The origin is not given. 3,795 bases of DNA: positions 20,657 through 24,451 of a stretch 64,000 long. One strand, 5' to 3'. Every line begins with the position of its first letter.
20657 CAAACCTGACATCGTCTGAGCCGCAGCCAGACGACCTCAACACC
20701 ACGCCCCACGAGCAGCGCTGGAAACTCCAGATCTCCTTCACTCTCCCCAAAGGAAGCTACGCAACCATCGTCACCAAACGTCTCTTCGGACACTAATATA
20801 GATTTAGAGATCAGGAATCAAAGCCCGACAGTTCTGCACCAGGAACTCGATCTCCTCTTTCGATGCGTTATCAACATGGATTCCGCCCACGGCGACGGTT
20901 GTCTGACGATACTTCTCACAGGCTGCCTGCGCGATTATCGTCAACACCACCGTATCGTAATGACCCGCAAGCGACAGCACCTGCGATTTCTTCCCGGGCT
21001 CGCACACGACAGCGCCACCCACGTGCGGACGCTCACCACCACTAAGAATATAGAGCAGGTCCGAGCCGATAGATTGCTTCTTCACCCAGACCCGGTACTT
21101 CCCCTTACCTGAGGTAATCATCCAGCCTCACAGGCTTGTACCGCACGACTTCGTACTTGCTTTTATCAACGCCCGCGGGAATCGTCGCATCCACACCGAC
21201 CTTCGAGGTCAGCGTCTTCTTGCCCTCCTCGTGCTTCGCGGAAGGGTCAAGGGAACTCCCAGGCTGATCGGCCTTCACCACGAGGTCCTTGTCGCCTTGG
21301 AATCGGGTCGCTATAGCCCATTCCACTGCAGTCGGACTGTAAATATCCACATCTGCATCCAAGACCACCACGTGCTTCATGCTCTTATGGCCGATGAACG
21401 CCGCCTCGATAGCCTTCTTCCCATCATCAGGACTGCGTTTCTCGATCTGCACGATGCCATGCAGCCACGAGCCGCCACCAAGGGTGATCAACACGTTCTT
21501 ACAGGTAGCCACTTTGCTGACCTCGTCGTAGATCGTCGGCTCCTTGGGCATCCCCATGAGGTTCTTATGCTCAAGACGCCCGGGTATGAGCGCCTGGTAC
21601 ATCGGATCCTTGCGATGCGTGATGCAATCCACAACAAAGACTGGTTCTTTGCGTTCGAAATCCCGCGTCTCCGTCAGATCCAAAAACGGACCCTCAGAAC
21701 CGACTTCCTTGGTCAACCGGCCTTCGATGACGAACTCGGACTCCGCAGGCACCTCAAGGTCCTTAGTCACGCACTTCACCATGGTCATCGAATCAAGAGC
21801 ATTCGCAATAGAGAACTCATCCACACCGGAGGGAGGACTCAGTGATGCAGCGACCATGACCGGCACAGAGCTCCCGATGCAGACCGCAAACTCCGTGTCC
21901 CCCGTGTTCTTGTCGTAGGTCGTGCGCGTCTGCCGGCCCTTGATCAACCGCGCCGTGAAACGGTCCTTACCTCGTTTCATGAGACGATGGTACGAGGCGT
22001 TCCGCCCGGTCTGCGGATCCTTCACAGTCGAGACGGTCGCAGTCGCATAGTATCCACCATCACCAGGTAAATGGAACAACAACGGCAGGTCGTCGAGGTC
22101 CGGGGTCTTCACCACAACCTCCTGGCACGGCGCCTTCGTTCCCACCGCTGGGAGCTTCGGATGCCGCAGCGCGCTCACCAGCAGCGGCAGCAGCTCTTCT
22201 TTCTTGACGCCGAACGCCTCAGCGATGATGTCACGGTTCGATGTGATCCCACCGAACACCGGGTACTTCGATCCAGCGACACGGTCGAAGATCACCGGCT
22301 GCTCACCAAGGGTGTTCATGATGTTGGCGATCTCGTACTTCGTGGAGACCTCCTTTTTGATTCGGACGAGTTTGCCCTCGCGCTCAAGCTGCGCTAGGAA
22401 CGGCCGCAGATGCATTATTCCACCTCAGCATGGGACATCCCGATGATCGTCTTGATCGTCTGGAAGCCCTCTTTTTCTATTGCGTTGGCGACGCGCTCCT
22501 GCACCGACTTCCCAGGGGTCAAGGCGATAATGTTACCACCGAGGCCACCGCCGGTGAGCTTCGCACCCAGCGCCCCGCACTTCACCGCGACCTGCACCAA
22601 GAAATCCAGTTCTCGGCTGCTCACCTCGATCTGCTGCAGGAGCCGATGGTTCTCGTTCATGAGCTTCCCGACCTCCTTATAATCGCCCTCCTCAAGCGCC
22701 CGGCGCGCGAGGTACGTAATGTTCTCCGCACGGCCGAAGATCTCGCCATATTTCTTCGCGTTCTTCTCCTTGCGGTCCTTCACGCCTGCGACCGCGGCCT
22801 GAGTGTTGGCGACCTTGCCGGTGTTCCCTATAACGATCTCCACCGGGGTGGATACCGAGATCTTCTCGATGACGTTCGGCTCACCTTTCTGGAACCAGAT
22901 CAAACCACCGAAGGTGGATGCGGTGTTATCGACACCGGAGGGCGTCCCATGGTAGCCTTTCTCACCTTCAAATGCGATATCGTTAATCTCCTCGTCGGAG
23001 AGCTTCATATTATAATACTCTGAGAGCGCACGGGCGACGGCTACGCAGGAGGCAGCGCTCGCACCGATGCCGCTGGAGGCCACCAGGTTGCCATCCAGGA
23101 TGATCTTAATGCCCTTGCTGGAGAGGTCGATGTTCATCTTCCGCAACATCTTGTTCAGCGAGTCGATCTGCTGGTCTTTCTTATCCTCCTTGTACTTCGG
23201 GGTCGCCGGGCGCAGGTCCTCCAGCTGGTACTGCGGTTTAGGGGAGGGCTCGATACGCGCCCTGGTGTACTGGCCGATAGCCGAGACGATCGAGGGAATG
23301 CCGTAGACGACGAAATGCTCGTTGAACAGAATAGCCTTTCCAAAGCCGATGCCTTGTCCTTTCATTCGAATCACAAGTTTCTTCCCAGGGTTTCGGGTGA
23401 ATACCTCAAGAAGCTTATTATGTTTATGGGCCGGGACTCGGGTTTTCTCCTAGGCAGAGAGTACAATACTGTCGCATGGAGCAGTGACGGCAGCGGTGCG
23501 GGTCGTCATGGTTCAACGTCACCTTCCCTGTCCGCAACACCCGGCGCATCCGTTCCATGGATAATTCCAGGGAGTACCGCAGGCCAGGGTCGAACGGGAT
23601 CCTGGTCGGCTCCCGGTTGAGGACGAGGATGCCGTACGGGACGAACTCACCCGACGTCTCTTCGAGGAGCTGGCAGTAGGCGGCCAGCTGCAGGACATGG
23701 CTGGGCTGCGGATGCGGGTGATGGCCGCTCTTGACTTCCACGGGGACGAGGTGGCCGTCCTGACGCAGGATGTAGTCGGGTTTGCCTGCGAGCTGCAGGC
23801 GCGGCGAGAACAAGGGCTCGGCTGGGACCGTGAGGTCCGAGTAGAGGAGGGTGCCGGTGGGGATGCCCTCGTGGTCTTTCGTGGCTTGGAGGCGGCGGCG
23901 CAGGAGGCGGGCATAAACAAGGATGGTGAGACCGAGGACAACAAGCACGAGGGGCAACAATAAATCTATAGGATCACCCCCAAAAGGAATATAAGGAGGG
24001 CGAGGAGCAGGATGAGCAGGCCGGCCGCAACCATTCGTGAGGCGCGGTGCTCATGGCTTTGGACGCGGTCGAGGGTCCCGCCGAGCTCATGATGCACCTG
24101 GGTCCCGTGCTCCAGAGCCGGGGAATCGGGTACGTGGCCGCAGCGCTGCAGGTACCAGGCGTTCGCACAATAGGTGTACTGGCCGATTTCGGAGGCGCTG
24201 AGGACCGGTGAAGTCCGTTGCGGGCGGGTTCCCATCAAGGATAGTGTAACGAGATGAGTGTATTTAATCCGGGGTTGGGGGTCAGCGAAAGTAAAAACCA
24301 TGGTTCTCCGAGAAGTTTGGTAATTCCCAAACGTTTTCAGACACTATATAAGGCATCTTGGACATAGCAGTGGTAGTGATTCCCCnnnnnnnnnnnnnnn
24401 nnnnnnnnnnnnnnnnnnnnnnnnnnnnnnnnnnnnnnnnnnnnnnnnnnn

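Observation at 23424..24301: Cas4-like 4Fe-4S nuclease split into two ORFs at a C5 homopolymer, with a predicted internal two-TM hairpin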

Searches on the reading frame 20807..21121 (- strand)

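Call 27: search_protein_families(library=pfam, proteins=[window:20807-21121:-], max_evalue=0.00001)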
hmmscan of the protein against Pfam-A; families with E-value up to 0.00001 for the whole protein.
seq(105 aa): 1 family
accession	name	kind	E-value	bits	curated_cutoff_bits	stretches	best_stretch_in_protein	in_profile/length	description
PF21758.2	PAC_bac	-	7.6e-24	84.1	27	1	6-102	2-107/115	Bacterial proteasome assembling chaperone-like protein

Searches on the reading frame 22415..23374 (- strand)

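Call 27: search_protein_families(library=pfam, proteins=[window:22415-23374:-], max_evalue=0.00001)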
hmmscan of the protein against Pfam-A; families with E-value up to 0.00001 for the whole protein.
window:22415-23374:- (319 aa): 2 families
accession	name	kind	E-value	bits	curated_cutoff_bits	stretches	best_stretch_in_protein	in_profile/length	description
PF00288.32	GHMP_kinases_N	-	2.6e-17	63.3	22.3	1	75-157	9-87/87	GHMP kinases N terminal domain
PF08544.19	GHMP_kinases_C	-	6.7e-17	62.1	21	1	224-302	2-82/85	GHMP kinases C terminal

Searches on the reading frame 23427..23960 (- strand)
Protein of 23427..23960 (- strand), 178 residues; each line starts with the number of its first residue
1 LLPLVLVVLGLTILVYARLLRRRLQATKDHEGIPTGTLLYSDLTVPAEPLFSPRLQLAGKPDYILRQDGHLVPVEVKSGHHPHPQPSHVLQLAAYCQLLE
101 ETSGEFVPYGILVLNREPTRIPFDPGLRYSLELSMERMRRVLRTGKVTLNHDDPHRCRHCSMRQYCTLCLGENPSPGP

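Call 5: search_protein_families(library=pfam, proteins=[window:23427-23960:-], max_evalue=1)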
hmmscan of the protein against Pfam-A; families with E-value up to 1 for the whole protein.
seq(178 aa): 4 families
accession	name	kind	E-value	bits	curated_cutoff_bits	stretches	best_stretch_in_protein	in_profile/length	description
PF01930.23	Cas_Cas4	-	5.2e-10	40.1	22.7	1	58-167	53-159/160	Domain of unknown function DUF83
PF12705.13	PDDEXK_1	-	7.7e-10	39.6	22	1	42-166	120-246/247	PD-(D/E)XK nuclease superfamily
PF03604.18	Zn_ribbon_RPAB4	-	0.023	14.8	24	1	146-163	9-26/32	DNA directed RNA polymerase, 7 kDa subunit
PF16164.10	VWA_N2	-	0.027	15.1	27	1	139-161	7-29/79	VWA N-terminal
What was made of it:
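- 23424..23969 (-): ORF2 (181 aa from ATA, 178 aa from TTG). It holds the PD-(D/E)XK nuclease core: GKPDY 23786-23772, VEVK 23741-23730, QLAAY 23690-23676, CX2CX5C 23492-23463. PF01930 40.1 bits, PF12705 39.6 bits (call 5).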

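Call 12: find_related_loci(query=A1, collection=genome_contigs, flank=6000)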
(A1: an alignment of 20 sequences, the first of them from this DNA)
Query A1 (178 aa) in genome_contigs; peptide patterns used: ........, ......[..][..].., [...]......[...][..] (x = any residue, [..] = any of these).
197 stretches matched a pattern; 98 encode a relative of the query (tblastn E <= 1e-3); the best 80 are kept; 80 distinct loci.
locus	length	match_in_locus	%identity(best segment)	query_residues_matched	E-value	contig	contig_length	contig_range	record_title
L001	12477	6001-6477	72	15-173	3e-75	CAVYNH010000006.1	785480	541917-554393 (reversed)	MAG: Euryarchaeota archaeon isolate MFD04408.bin.1.91 genome assembly, contig: contig_71929, whole genome shotgun sequen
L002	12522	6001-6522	56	1-174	4e-61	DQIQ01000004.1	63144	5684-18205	MAG TPA_asm: Thermoplasmata archaeon isolate 3300003432D scaffold_3, whole genome shotgun sequence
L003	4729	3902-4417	55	1-172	1e-60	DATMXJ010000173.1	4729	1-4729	MAG TPA_asm: Thermoplasmatota archaeon isolate SMAG_U13117 k141_50374, whole genome shotgun sequence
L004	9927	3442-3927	56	6-167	2e-60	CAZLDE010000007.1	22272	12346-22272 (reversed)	MAG TPA_asm: uncultured Thermoplasmatales archaeon isolate SRP098346_co1_225 genome assembly, contig: NODE_2112_length_2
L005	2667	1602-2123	55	1-174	7e-60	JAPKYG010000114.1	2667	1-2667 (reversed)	MAG: Methanobacteriota archaeon isolate LacPavin_0920_SED3_MAG_41_62 LacPavin_0920_SED3_scaffold_56416, whole genome sho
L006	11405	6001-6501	55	1-167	2e-59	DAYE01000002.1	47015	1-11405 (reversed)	MAG TPA_asm: Euryarchaeota archaeon UBA33 UBA33_contig_5643, whole genome shotgun sequence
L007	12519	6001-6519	55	1-173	3e-59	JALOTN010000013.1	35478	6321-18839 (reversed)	MAG: Thermoplasmatota archaeon isolate Prado234 scaffold_904, whole genome shotgun sequence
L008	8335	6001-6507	56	4-172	4e-59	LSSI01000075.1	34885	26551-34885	MAG: Thermoplasmatales archaeon SM1-50 WOR1_30_36_564, whole genome shotgun sequence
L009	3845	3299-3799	54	1-167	1e-58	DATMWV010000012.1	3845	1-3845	MAG TPA_asm: Thermoplasmatota archaeon isolate SMAG_U13103 k141_132049, whole genome shotgun sequence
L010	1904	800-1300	55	1-167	2e-59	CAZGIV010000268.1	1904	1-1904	MAG TPA_asm: uncultured Thermoplasmatales archaeon isolate binchicken_co94_67 genome assembly, contig: NODE_132584_lengt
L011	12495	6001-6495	58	10-174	2e-58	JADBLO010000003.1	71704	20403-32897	MAG: Thermoplasmata archaeon isolate Bin3_14.8m NODE_16_length_71704_cov_15.555039, whole genome shotgun sequence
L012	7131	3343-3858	53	1-172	6e-58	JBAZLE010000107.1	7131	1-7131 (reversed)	MAG: Thermoplasmatota archaeon isolate SO_2017_LW4_160 scaffold_11858_c3_LW137-91_2017, whole genome shotgun sequence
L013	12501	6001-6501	55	1-167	4e-57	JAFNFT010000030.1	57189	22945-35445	MAG: Methanobacteriota archaeon isolate bin_19 PROKKA_contig000030, whole genome shotgun sequence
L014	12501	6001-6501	51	1-167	1e-56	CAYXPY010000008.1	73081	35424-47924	MAG TPA_asm: uncultured Thermoplasmatales archaeon isolate binchicken_co190_433 genome assembly, contig: NODE_815_length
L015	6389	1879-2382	56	1-167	6e-57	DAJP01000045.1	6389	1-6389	MAG TPA_asm: Euryarchaeota archaeon UBA346 UBA346_contig_13182, whole genome shotgun sequence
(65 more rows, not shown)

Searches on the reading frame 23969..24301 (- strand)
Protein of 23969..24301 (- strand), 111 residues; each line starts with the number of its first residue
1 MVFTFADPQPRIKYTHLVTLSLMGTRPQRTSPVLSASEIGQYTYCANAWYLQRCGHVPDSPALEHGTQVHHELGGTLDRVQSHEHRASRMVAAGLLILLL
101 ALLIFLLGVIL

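Call 5: search_protein_families(library=pfam, proteins=[window:23969-24301:-], max_evalue=1)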
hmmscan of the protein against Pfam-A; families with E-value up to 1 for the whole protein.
seq(111 aa): 1 family
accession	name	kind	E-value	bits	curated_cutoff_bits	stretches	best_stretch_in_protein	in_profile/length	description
PF12705.13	PDDEXK_1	-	0.0015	19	22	1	34-82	2-55/247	PD-(D/E)XK nuclease superfamily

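Call 33: find_homologous_proteins(query=window:23969-24235:-, max_evalue=0.001)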
Query seq(89 aa) (89 aa): 18 proteins with E <= 0.001 among 38 candidates.
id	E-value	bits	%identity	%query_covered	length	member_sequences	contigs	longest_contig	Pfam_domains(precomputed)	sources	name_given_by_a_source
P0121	1.9e-52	193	100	100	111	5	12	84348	-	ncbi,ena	-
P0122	4.1e-44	166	88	100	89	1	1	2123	-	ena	-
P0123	1.0e-41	158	83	100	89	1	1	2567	-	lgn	-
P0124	9.7e-35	136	69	100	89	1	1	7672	-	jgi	jgi:hypothetical protein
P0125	4.5e-34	134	70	100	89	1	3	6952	-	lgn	-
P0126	1.1e-32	129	70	75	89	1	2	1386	-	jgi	jgi:hypothetical protein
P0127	1.9e-29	119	64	75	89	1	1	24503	-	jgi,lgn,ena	-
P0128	2.1e-29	119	66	100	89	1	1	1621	-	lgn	-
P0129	2.1e-26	109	61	100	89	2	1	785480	-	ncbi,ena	-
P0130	3.3e-19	86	49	100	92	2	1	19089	-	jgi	jgi:hypothetical protein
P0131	3.7e-18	83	52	81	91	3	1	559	-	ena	-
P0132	2.7e-17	80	50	66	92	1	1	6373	-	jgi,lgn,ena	-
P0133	1.2e-16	78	45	100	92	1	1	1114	-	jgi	jgi:hypothetical protein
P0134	6.2e-16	76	47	99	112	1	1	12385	-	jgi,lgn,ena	-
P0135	2.0e-15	74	47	91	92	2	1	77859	-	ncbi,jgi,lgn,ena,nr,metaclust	ncbi:hypothetical protein AYK24_05700 [Thermoplasmatales archaeon SG8-52-4]|nr:MAG: hypothetical pro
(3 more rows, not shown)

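Call 34: find_encoding_contigs(protein=P0121, flank=1500, max_places=10)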
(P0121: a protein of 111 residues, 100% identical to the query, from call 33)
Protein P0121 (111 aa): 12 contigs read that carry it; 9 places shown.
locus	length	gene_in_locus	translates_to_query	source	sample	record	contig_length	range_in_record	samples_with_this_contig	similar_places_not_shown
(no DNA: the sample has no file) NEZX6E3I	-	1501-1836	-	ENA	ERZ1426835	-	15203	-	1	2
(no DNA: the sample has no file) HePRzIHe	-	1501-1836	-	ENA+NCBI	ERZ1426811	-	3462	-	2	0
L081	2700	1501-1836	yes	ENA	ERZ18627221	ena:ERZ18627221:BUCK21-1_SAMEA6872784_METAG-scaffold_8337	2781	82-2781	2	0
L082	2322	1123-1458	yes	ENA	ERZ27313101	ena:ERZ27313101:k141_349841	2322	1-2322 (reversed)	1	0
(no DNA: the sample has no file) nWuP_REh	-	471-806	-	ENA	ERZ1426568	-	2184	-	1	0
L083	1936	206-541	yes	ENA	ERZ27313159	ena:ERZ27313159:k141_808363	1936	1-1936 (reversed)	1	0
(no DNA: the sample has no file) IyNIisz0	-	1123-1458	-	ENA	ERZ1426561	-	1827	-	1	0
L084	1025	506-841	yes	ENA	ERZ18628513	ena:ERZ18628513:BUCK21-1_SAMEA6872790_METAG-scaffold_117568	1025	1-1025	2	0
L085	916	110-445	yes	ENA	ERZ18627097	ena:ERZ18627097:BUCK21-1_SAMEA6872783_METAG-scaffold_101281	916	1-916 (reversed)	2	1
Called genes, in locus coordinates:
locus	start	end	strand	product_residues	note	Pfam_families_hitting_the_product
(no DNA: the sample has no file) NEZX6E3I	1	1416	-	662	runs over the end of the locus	PF09826:Beta_propel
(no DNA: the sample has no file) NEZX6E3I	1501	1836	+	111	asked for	-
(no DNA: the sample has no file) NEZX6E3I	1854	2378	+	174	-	PF12705:PDDEXK_1, PF01930:Cas_Cas4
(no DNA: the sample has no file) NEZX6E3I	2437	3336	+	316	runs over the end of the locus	PF22700:MVD-like_N (weak), PF00288:GHMP_kinases_N, PF08544:GHMP_kinases_C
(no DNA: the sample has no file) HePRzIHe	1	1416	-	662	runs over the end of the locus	PF09826:Beta_propel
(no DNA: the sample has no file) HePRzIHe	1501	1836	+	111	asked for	-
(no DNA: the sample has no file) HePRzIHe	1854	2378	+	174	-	PF12705:PDDEXK_1, PF01930:Cas_Cas4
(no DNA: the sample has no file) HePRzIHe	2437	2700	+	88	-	?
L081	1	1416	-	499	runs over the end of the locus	?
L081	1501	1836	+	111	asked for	-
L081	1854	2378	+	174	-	PF12705:PDDEXK_1, PF01930:Cas_Cas4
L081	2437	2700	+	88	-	?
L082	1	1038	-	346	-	?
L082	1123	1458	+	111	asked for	-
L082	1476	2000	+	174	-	PF12705:PDDEXK_1, PF01930:Cas_Cas4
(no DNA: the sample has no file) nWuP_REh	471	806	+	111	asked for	-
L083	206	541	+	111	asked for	-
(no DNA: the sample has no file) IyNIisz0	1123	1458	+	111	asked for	-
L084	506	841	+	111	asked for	-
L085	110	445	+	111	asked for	-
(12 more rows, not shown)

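Call 75: find_encoding_contigs(protein=P0123, flank=900, max_places=2)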
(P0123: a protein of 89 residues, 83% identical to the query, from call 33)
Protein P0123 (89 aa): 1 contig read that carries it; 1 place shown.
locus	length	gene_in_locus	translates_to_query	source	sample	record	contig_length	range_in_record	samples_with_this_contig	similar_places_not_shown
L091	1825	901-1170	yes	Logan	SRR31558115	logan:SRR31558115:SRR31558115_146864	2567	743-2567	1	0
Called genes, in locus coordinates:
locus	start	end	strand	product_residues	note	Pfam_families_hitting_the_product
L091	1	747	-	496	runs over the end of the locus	?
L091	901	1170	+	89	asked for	-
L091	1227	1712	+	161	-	PF01930:Cas_Cas4, PF12705:PDDEXK_1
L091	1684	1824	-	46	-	?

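Call 76: find_encoding_contigs(protein=P0122, flank=900, max_places=2)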
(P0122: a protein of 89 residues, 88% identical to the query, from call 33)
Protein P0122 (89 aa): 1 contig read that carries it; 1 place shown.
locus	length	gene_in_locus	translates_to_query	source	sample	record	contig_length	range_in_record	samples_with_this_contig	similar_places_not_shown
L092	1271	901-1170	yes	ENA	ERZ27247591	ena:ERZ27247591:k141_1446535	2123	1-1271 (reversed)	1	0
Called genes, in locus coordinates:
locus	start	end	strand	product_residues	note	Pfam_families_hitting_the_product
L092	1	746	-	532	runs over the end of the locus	?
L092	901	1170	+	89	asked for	-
